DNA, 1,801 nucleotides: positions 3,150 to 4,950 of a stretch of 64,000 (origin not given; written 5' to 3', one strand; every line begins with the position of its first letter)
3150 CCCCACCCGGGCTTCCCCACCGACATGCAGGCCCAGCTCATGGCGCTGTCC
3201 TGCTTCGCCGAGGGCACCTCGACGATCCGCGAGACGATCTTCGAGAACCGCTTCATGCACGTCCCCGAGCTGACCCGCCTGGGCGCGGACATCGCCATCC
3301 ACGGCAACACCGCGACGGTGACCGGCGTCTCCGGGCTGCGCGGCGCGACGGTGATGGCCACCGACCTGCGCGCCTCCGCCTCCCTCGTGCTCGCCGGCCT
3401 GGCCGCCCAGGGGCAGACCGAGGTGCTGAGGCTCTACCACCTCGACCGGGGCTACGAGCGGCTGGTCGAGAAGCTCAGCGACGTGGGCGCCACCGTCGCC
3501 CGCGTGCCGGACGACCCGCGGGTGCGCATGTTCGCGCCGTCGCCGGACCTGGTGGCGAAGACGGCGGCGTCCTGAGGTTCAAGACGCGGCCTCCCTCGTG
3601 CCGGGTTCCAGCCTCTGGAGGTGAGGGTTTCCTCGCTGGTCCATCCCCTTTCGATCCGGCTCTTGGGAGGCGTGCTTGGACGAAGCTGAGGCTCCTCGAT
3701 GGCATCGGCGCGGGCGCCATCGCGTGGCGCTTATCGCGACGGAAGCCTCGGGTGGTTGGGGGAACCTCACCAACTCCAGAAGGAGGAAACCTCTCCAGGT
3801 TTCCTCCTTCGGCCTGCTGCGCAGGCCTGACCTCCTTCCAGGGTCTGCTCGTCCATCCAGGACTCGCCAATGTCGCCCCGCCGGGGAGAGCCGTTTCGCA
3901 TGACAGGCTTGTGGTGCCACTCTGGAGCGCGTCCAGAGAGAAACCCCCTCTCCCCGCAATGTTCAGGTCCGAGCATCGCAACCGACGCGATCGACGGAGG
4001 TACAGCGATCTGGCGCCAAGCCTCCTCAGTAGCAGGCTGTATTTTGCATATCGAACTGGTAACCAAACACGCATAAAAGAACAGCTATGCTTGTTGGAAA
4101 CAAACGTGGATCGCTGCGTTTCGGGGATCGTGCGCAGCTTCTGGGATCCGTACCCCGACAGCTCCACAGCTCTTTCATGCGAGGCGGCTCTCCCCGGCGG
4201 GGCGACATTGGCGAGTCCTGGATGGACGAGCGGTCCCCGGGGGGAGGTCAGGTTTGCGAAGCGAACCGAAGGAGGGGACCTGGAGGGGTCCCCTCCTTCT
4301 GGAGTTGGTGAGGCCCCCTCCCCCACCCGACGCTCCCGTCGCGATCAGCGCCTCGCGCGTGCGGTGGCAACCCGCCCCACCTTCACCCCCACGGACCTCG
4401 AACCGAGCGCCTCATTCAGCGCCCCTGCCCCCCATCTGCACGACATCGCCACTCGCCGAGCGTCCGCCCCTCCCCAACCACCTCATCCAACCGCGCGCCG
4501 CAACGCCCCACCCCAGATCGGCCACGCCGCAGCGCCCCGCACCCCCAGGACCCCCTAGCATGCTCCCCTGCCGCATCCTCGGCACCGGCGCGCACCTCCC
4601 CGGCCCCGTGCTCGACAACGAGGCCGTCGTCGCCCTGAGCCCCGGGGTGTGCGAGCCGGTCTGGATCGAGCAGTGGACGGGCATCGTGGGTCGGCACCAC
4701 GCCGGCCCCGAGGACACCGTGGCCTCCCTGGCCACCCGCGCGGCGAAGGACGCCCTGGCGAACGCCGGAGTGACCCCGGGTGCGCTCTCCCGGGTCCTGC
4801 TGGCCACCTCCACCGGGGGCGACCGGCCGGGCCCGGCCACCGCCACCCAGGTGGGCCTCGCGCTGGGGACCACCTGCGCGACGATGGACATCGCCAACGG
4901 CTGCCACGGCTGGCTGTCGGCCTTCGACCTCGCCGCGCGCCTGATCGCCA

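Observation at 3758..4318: Inverted-duplicated structured RNA-like element with covarying SD/anti-SD hairpins between murA and the lipid cassette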

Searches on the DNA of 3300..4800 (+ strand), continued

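Call 71: search_dna_similar(query=window:3576-4559:+, collection=phages, mode=distant, max_evalue=0.001, max_rows=8)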
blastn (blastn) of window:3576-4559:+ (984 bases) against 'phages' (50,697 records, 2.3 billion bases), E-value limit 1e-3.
No match.
